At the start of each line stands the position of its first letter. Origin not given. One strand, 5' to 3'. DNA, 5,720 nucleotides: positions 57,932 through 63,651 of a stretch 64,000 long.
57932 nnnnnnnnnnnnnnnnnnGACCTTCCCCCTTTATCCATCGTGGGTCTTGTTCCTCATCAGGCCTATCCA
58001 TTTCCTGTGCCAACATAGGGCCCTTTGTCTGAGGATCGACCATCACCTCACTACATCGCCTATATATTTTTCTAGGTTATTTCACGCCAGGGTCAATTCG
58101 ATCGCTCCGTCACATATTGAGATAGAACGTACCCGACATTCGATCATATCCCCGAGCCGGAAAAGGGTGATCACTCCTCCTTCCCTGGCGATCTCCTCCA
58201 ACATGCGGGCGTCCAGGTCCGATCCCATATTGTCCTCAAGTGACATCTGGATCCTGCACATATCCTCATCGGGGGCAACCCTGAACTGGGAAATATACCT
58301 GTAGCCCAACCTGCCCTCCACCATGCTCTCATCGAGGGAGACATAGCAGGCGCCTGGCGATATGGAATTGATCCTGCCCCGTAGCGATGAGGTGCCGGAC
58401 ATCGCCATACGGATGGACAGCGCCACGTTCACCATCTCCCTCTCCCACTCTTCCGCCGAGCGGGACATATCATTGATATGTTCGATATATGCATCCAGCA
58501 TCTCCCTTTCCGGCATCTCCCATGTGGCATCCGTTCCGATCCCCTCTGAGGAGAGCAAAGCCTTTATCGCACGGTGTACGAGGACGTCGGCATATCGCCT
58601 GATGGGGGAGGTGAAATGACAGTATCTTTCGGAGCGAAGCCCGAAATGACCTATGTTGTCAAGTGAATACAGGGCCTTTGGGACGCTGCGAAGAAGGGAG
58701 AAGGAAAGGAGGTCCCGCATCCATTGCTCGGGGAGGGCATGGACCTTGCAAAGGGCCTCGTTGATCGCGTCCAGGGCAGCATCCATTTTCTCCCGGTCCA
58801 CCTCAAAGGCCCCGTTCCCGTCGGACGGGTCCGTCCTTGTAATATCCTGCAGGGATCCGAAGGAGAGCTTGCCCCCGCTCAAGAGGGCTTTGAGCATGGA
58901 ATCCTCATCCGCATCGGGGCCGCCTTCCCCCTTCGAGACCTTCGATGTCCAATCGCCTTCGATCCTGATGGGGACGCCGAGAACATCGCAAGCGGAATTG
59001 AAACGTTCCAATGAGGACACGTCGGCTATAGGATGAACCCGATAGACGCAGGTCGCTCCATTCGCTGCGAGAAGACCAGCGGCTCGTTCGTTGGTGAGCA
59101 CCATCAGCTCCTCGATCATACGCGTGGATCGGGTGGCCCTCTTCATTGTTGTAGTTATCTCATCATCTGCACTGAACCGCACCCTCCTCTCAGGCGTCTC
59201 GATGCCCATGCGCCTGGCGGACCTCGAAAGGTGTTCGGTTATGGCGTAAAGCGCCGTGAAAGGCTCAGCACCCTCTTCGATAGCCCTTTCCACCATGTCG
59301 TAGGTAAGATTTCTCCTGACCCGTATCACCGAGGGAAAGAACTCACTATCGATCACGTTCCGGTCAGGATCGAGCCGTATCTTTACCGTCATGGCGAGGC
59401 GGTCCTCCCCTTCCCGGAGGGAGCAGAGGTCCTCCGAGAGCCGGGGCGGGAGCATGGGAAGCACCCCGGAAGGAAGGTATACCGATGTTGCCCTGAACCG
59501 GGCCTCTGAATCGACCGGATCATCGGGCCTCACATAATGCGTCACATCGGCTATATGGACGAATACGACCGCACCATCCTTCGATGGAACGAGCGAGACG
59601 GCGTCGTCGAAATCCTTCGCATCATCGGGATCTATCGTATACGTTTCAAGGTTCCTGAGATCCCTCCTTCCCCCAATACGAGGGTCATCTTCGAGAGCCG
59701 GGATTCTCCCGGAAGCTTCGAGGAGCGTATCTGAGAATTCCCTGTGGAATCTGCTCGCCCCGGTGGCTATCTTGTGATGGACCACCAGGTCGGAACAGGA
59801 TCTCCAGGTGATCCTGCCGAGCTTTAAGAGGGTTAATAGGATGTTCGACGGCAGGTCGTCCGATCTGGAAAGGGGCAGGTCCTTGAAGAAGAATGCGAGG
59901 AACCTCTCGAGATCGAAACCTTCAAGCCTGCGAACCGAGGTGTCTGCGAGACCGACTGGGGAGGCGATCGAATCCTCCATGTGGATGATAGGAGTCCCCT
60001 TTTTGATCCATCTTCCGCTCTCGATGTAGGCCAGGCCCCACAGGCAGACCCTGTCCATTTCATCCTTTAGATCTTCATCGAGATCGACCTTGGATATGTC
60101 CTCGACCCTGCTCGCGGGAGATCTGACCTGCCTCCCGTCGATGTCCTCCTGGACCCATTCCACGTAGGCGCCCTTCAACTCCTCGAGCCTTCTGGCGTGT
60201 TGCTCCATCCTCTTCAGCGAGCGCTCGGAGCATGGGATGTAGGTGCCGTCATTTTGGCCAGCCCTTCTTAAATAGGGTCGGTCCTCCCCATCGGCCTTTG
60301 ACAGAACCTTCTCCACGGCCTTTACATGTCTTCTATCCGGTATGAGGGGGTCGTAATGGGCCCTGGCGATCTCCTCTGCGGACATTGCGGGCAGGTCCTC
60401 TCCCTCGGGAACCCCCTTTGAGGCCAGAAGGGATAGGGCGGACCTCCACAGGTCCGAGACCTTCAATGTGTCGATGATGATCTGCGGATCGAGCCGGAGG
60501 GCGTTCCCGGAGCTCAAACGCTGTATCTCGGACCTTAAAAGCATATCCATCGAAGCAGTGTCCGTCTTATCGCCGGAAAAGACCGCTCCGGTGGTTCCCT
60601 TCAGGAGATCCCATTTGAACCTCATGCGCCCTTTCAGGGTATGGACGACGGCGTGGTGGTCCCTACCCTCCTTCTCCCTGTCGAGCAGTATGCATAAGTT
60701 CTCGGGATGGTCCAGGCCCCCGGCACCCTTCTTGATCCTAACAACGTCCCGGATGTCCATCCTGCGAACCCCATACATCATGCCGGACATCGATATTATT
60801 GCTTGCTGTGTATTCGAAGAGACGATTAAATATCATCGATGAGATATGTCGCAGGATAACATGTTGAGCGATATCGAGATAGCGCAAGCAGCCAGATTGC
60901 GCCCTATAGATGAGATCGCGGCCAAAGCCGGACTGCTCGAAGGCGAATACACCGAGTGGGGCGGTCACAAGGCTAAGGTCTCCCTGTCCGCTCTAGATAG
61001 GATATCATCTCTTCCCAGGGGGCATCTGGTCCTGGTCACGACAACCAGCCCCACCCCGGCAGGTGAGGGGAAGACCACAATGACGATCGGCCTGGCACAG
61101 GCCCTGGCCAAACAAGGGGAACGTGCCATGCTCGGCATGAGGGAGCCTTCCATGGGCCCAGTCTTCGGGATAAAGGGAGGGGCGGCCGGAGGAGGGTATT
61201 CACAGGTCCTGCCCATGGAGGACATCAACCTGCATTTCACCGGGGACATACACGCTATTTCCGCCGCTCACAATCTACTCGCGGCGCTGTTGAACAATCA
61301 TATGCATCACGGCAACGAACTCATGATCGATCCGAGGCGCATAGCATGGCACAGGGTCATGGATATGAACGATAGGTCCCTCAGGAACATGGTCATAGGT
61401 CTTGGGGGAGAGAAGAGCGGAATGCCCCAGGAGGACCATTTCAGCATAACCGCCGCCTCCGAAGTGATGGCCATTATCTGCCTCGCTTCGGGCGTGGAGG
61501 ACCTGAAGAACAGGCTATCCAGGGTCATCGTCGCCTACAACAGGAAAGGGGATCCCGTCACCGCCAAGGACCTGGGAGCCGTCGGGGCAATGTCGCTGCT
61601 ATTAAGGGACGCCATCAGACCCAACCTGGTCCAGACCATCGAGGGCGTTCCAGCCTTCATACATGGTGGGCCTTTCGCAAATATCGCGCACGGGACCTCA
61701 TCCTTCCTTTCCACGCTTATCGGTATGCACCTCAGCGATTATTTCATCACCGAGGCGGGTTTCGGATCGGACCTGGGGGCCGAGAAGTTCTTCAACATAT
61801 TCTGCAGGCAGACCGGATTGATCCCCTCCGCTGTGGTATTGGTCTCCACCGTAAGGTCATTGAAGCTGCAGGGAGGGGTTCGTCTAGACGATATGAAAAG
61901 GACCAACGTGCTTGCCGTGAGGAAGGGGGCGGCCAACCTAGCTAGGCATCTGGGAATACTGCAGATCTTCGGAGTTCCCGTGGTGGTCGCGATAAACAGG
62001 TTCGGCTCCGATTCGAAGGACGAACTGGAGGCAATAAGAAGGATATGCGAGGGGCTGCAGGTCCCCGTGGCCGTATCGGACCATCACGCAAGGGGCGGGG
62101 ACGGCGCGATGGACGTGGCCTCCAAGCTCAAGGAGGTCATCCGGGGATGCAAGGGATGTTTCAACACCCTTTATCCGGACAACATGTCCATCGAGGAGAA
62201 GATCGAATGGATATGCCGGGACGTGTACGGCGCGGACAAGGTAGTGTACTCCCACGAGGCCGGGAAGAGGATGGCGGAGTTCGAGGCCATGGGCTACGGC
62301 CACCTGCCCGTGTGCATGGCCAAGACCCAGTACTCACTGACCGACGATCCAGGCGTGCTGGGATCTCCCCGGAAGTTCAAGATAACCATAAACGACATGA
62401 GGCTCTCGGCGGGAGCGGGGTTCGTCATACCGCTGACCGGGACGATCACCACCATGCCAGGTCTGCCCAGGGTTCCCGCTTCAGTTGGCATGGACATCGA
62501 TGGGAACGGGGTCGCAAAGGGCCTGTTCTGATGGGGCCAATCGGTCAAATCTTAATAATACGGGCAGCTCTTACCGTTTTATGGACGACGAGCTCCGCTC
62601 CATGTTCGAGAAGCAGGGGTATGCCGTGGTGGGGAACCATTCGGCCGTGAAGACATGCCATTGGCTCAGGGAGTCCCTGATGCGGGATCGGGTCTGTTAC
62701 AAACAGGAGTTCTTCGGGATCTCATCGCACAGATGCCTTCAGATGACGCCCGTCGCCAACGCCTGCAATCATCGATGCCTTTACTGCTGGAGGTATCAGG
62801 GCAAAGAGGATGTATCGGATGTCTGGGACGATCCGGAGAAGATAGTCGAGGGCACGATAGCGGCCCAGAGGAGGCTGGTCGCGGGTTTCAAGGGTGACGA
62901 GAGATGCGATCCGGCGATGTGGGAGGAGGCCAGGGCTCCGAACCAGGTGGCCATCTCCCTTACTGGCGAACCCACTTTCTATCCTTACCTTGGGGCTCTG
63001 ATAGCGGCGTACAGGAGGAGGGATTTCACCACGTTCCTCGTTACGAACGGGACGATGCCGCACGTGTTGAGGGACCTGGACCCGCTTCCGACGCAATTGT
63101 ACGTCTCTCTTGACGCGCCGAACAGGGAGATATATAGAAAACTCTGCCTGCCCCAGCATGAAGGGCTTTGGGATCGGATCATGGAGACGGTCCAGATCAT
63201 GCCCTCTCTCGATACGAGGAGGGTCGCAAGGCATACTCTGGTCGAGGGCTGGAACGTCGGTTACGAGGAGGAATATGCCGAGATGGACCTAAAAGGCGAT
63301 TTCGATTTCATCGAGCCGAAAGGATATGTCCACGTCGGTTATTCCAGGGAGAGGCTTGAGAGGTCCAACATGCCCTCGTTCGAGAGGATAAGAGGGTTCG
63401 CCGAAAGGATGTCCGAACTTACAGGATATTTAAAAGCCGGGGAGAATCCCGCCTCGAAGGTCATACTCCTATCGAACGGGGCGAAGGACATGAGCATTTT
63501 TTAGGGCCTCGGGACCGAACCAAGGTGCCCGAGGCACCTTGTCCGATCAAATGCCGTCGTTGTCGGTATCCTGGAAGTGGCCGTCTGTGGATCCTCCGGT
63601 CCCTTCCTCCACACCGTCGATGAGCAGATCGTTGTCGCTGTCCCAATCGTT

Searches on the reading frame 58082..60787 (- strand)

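Call 37: search_protein_families(library=pfam, proteins=[window:58082-60787:-], max_evalue=0.001)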
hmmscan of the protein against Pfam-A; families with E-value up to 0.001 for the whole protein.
window:58082-60787:- (901 aa): 1 family
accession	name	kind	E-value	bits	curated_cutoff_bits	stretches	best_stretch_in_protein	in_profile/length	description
PF00773.25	RNB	-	2.9e-90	303.3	29.3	1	374-746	1-325/326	RNB domain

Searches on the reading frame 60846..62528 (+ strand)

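Call 37: search_protein_families(library=pfam, proteins=[window:60846-62528:+], max_evalue=0.001)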
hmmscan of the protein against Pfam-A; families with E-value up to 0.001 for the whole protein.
window:60846-62528:+ (561 aa): 2 families
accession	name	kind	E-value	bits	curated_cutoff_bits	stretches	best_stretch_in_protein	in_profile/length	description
PF01268.25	FTHFS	-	2.6e-245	815.3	27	1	8-561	2-556/556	Formate--tetrahydrofolate ligase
PF01656.29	CbiA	-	7.5e-06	26.4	25.4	0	73-94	9-30/125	CobQ/CobB/MinD/ParA nucleotide binding domain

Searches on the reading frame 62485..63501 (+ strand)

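Call 37: search_protein_families(library=pfam, proteins=[window:62485-63501:+], max_evalue=0.001)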
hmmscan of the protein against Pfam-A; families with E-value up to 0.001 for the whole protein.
window:62485-63501:+ (339 aa): 2 families
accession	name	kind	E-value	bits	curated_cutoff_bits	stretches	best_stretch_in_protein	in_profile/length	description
PF04055.27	Radical_SAM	-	1.1e-16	61.9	29.5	1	90-263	3-161/166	Radical SAM superfamily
PF08608.17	Wyosine_form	-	1.2e-16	61.1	22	1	271-331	2-63/63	Wyosine base formation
